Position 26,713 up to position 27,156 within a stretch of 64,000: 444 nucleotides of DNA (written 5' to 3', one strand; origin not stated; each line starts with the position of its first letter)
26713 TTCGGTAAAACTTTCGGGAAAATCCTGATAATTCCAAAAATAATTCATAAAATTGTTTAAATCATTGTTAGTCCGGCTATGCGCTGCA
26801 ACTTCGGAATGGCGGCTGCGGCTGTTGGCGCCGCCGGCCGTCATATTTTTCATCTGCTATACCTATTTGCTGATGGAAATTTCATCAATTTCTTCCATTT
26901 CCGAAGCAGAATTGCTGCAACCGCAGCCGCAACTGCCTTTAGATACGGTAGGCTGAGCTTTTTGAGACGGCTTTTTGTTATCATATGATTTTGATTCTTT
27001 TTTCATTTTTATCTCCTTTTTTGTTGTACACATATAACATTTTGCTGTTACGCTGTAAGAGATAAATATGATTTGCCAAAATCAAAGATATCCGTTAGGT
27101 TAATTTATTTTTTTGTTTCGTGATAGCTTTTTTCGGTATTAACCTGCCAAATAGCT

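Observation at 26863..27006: Unannotated 47-codon ORF with a CGCGC motif, translationally coupled to hsp20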

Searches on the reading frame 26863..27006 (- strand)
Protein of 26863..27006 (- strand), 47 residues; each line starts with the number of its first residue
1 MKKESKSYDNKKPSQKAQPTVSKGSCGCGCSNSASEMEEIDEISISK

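Call 3: search_protein_families(library=pfam, proteins=[window:26866-27006:-], max_evalue=1)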
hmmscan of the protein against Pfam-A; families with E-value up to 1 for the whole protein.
seq(47 aa): 0 families

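Call 4: search_protein_families(library=ncbifam, proteins=[window:26866-27006:-], max_evalue=1)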
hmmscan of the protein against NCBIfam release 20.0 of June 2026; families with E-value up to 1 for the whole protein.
seq(47 aa): 0 families

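Call 7: find_homologous_proteins(query=window:26866-27006:-, max_evalue=10)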
Query seq(47 aa) (47 aa): 20 proteins with E <= 10 among 20 candidates.
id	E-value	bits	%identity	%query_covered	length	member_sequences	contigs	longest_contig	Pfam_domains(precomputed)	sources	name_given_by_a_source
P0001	3.6e-19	84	94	100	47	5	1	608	-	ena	-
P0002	4.3e-17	78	85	100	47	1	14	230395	-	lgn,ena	-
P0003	6.3e-17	77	91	100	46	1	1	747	-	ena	-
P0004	6.3e-17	77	83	100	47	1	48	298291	-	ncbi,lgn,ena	-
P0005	7.4e-17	77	91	100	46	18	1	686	-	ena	-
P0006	1.3e-16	76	94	66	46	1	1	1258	-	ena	-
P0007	1.4e-16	76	83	100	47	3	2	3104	-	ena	-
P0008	1.4e-16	76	90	89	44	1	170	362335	-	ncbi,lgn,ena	-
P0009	1.6e-16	76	83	100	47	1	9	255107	-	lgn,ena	-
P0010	2.9e-16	75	73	100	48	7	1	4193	-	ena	-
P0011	3.6e-16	75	83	100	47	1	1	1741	-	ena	-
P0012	1.3e-15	73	83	100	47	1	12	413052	-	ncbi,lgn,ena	-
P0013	1.7e-15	73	81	100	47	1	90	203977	-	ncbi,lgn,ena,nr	ncbi:MAG: hypothetical protein MR350_05150 [Alphaproteobacteria bacterium]|nr:hypothetical protein [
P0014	1.8e-15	73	71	100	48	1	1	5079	-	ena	-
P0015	2.8e-15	72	79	100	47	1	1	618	-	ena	-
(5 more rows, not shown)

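Call 15: find_homologous_proteins(query=A2, max_evalue=1)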
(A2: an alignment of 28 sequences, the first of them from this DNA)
Query A2 (28 sequences) (47 aa, profile of the alignment): 126 proteins with E <= 1 among 8000 candidates; the best 120 are listed.
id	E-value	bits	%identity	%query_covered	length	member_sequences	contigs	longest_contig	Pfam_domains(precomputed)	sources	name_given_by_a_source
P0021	1.4e-10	59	41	62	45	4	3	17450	-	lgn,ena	-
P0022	1.8e-10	59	38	98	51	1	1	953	-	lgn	-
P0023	1.9e-10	58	-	-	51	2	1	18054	-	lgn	-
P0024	2.3e-10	58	38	83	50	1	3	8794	-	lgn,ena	-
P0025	5.3e-10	57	38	96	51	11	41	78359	-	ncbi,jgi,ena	jgi:hypothetical protein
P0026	6.3e-10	57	75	17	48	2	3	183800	-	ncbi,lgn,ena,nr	ncbi:MAG: hypothetical protein IJ864_01535 [Alphaproteobacteria bacterium]|nr:hypothetical protein [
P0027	6.7e-10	57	27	96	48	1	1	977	-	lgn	-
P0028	7.2e-10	57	42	26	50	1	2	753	-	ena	-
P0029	1.3e-9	56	30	96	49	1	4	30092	-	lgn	-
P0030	2.9e-9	55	42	51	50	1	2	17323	-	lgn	-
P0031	2.9e-9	55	34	96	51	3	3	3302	-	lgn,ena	-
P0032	3.0e-9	55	-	-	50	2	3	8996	-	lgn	-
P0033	3.1e-9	55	27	64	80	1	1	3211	-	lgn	-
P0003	5.0e-9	54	91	100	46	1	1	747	-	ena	-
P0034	6.5e-9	54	40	89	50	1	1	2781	-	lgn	-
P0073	1.2e-6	46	-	-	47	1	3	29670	-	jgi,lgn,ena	-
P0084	5.2e-6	44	-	-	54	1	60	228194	-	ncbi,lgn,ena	-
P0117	1.0e-3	37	-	-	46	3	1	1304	-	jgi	jgi:hypothetical protein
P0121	4.6e-3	35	39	87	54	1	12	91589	-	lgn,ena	-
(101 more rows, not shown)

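Call 24: find_encoding_contigs(protein=P0121, flank=3000, max_places=3)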
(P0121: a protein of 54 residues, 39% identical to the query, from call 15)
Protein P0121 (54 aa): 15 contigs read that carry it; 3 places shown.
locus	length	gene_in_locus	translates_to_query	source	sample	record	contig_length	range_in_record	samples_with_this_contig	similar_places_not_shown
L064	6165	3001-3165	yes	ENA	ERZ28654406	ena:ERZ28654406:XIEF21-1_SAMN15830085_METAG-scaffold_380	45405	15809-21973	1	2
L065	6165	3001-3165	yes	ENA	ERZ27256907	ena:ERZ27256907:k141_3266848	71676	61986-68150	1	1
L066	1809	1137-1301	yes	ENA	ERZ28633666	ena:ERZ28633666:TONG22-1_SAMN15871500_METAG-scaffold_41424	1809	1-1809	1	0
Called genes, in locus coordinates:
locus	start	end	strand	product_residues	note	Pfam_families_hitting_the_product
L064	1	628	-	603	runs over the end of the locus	PF00496:SBP_bac_5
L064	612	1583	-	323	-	-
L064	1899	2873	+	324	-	PF03255:ACCA, PF01039:Carboxyl_trans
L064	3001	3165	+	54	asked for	-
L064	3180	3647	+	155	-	PF00011:HSP20, PF17886:ArsA_HSP20 (weak)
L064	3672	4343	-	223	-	PF01209:Ubie_methyltran, PF13489:Methyltransf_23 (weak), PF13847:Methyltransf_31 (weak), PF08241:Methyltransf_11, PF08242:Methyltransf_12, PF13649:Methyltransf_25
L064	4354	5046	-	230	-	PF00072:Response_reg, PF00196:GerE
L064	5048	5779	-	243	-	PF20260:PUA_4, PF04452:Methyltrans_RNA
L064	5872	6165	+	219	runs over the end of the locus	PF02224:Cytidylate_kin, PF13189:Cytidylate_kin2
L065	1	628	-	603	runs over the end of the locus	PF00496:SBP_bac_5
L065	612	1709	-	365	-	-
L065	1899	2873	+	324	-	PF03255:ACCA, PF01039:Carboxyl_trans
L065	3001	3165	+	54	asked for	-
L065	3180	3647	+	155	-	PF00011:HSP20, PF17886:ArsA_HSP20 (weak)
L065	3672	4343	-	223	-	PF01209:Ubie_methyltran, PF13489:Methyltransf_23 (weak), PF13847:Methyltransf_31 (weak), PF08241:Methyltransf_11, PF08242:Methyltransf_12, PF13649:Methyltransf_25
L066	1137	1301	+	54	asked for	-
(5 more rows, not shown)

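Call 25: find_encoding_contigs(protein=P0084, flank=3000, max_places=3)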
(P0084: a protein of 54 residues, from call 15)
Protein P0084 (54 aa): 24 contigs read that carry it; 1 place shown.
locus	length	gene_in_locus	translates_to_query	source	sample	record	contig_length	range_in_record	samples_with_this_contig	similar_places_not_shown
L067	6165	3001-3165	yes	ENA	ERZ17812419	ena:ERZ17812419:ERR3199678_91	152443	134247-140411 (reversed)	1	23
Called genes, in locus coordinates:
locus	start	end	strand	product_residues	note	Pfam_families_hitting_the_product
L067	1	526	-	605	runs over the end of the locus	PF00496:SBP_bac_5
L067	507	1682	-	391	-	-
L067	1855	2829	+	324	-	PF03255:ACCA, PF01039:Carboxyl_trans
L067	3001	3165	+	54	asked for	-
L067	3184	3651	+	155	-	PF00011:HSP20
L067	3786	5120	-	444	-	PF00215:OMPdecase, PF00156:Pribosyltran (weak)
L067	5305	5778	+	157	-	PF13420:Acetyltransf_4, PF00583:Acetyltransf_1, PF13673:Acetyltransf_10, PF13508:Acetyltransf_7, PF08445:FR47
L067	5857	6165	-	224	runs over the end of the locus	PF13649:Methyltransf_25 (weak)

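Call 26: find_encoding_contigs(protein=P0117, flank=3000, max_places=3)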
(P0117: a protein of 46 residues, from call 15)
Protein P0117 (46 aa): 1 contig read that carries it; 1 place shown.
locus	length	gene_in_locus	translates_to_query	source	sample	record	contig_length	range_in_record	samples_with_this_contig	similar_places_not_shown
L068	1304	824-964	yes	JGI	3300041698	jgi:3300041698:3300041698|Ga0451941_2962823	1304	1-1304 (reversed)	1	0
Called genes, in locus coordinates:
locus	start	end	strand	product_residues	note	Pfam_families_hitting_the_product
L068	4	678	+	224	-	PF01039:Carboxyl_trans, PF03255:ACCA, PF06833:MdcE (weak)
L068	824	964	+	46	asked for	-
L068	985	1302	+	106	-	?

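Call 34: search_protein_representatives(alignment_id=A4)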
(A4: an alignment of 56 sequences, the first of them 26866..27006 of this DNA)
Query: 56 sequences, 50 profile positions. Proteins with E-value up to 0.001 (for the whole library): 23; up to 1e-10: 13; up to 1e-30: 0. The best 23 are listed.
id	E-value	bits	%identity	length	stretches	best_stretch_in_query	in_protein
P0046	4.5e-18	81.2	-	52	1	1-50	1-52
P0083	9.7e-17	77.0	-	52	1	1-50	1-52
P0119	1.5e-16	76.4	-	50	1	1-50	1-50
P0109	2.4e-16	75.7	-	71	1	1-50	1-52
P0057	2.7e-16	75.6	-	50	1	1-50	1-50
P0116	2.4e-15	72.5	-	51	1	1-50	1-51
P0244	7.8e-15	70.9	-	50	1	1-50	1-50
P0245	2.8e-14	69.1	-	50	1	1-50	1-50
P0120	1.1e-13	67.2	-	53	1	1-50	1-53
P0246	5.3e-13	65.0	-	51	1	1-49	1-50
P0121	1.8e-12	63.3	-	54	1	1-50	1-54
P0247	5.2e-12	61.8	-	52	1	1-49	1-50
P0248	3.3e-11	59.3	-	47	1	1-47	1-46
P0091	3.4e-10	56.0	-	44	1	1-49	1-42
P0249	3.9e-10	55.8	-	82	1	5-50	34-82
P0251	5.5e-06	42.5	-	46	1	1-43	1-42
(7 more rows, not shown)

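Call 44: predict_structure(alignment_id=A4)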
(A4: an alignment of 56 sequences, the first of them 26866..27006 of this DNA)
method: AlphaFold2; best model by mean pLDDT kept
length: 47 residues; sequences in the alignment: 56
mean_pLDDT: 60.1   pTM: 0.13
mean pLDDT of the five models: 60.1, 58.5, 57.2, 55.6, 54.9
residues with pLDDT >= 90: 0; 70-90: 5; 50-70: 40; < 50: 2
segments of 3 or more residues with pLDDT < 50: none
pLDDT, mean of each block of 10 residues (from residue 1): 62 54 58 61 70
secondary structure: DSSP gave nothing for this model
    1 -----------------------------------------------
elements in order:

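Call 62: search_solved_structures(query=A4, max_evalue=1)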
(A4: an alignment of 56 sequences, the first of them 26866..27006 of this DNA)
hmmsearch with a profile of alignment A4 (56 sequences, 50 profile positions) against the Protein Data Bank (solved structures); distinct sequences matched with E-value up to 1: 1.
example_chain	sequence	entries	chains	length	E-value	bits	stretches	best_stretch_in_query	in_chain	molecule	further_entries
2l6l_A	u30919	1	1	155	0.52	13.8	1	28-46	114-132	DnaJ homolog subfamily C member 24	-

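Call 74: find_encoding_contigs(protein=P0251, flank=2500, max_places=3)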
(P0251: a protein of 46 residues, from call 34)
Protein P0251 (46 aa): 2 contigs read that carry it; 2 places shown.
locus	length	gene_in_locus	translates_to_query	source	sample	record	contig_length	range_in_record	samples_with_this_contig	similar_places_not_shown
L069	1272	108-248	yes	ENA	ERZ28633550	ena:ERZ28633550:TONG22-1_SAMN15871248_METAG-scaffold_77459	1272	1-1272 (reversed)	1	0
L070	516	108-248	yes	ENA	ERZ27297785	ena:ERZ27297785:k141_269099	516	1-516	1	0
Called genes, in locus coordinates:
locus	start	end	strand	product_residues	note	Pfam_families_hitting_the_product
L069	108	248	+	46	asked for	-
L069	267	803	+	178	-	-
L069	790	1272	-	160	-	?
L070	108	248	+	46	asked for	-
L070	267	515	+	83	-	?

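Call 75: find_encoding_contigs(protein=P0073, flank=2500, max_places=3)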
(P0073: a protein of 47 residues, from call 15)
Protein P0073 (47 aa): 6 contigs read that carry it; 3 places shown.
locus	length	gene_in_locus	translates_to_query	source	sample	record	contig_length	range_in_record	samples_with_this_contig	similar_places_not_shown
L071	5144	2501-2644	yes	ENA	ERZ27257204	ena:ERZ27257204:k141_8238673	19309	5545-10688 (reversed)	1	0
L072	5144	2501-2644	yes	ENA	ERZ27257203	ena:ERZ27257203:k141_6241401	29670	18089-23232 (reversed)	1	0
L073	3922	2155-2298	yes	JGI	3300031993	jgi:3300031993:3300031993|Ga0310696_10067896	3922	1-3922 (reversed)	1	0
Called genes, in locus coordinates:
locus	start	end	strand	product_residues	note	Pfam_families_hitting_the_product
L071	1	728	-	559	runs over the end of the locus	-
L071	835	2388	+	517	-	PF01266:DAO (weak), PF01593:Amino_oxidase, PF01946:Thi4 (weak), PF07992:Pyr_redox_2 (faint), PF13450:NAD_binding_8, PF13454:NAD_binding_9 (faint)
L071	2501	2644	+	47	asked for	-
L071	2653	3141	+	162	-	PF00011:HSP20, PF17886:ArsA_HSP20 (faint)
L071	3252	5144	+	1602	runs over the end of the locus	PF27417:BigA_3rd (weak)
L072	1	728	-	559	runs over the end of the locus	-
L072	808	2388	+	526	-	PF01266:DAO (weak), PF01946:Thi4 (weak), PF07992:Pyr_redox_2 (faint), PF13450:NAD_binding_8, PF13454:NAD_binding_9 (faint), PF01593:Amino_oxidase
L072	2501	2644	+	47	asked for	-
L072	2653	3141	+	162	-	PF00011:HSP20, PF17886:ArsA_HSP20 (faint)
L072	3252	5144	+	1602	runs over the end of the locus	PF27417:BigA_3rd (weak)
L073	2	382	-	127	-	?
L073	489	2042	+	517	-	PF01266:DAO (weak), PF01593:Amino_oxidase, PF01946:Thi4 (weak), PF07992:Pyr_redox_2 (faint), PF13450:NAD_binding_8, PF13454:NAD_binding_9 (faint)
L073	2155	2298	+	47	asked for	-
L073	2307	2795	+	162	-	PF00011:HSP20, PF17886:ArsA_HSP20 (faint)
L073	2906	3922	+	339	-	?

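Call 76: find_encoding_contigs(protein=window:26863-27006:-, flank=2500, max_places=4)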
Protein window:26863-27006:- (47 aa): 24 contigs read that carry it; 4 places shown.
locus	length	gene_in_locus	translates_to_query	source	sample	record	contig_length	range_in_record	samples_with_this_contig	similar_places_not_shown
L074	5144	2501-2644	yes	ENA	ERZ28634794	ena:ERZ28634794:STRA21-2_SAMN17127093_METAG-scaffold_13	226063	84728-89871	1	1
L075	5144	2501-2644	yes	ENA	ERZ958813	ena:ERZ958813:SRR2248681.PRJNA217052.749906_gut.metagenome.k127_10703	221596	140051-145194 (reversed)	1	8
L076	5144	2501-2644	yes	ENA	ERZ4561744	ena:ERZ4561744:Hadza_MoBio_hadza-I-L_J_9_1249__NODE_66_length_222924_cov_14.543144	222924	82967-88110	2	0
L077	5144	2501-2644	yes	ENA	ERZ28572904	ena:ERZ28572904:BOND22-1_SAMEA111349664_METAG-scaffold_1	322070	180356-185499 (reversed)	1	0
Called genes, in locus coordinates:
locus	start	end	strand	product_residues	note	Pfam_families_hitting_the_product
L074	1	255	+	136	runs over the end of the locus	-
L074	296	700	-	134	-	PF12773:DZR (faint)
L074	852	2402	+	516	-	PF01593:Amino_oxidase, PF01946:Thi4 (weak), PF13450:NAD_binding_8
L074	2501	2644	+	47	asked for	-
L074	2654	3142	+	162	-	PF00011:HSP20, PF17886:ArsA_HSP20 (faint)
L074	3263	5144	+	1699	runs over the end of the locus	PF27417:BigA_3rd (weak), PF27415:BigA_4th (weak), PF27417:BigA_3rd, PF03797:Autotransporter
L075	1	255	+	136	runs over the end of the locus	-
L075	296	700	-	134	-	PF12773:DZR (faint)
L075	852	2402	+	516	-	PF01593:Amino_oxidase, PF01946:Thi4 (weak), PF13450:NAD_binding_8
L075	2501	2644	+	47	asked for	-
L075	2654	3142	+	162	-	PF00011:HSP20, PF17886:ArsA_HSP20 (faint)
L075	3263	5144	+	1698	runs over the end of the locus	PF27415:BigA_4th (weak), PF27417:BigA_3rd, PF03797:Autotransporter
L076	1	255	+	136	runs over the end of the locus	-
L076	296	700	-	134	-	PF12773:DZR (faint)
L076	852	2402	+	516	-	PF01593:Amino_oxidase, PF01946:Thi4 (weak), PF13450:NAD_binding_8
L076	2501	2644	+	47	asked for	-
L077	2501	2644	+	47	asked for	-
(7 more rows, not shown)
